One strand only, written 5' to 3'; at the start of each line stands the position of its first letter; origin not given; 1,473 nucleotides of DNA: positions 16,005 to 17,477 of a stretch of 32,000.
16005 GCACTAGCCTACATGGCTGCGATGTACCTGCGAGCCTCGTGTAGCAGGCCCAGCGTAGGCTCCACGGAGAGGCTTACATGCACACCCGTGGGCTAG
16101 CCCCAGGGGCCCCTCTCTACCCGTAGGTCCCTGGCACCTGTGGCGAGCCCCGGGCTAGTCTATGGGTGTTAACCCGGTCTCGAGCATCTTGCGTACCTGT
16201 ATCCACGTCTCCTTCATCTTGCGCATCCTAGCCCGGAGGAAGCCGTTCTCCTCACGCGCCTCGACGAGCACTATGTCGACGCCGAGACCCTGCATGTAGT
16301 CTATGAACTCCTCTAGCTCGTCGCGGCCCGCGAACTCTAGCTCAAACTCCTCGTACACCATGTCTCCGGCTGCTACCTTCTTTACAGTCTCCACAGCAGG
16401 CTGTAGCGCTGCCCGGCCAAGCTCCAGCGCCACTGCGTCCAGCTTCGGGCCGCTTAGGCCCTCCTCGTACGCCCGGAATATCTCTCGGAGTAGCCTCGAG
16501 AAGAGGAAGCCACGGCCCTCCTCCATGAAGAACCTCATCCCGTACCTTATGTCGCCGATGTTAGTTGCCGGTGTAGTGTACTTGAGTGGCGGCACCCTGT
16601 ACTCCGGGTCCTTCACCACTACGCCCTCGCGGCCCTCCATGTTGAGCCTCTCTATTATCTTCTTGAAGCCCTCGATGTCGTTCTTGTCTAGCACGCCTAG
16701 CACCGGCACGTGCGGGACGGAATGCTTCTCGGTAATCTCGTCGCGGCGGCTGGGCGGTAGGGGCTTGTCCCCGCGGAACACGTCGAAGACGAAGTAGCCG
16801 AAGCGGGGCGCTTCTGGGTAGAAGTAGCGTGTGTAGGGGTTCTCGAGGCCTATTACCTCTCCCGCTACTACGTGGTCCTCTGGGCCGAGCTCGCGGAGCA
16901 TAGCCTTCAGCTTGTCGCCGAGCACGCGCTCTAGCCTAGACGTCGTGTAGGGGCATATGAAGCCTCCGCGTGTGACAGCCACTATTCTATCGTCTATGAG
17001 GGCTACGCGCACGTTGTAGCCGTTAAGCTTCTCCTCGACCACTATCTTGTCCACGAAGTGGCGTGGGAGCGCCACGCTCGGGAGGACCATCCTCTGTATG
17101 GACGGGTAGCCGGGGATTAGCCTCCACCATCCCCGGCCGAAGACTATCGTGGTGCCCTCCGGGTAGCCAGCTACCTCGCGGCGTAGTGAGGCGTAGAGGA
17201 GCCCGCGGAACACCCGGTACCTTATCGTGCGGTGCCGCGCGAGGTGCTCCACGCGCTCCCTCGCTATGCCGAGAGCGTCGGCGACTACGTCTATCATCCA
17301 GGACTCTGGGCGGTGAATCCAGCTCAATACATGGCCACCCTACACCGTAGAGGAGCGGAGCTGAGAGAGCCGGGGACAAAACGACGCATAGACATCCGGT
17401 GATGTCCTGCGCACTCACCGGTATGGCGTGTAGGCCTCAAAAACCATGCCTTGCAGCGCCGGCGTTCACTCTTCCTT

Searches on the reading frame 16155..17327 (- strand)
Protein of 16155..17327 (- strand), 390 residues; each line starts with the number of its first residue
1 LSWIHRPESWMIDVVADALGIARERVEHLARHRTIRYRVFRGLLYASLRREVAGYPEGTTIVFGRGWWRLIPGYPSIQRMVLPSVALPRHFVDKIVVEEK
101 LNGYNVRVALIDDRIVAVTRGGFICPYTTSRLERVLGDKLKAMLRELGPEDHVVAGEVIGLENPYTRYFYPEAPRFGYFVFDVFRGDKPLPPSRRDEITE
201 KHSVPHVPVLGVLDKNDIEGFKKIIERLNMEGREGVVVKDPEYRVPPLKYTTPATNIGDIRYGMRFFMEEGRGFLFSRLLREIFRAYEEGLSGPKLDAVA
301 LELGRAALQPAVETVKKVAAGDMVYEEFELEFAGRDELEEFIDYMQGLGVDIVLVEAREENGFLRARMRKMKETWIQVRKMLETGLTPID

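Call 45: search_protein_families(library=pfam, proteins=[window:16155-17327:-], max_evalue=0.01)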
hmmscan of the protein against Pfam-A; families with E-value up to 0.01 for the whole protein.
window:16155-17327:- (390 aa): 3 families
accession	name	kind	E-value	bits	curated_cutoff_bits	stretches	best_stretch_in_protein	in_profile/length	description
PF09414.15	RNA_ligase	-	2.6e-27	96.5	27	1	94-251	2-171/171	RNA ligase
PF18330.7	Lig_C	-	1.1e-23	84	25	1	262-383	1-123/125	Ligase Pab1020 C-terminal region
PF01068.26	DNA_ligase_A_M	-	0.0059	16.7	26.2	0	178-243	117-189/204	ATP dependent DNA ligase domain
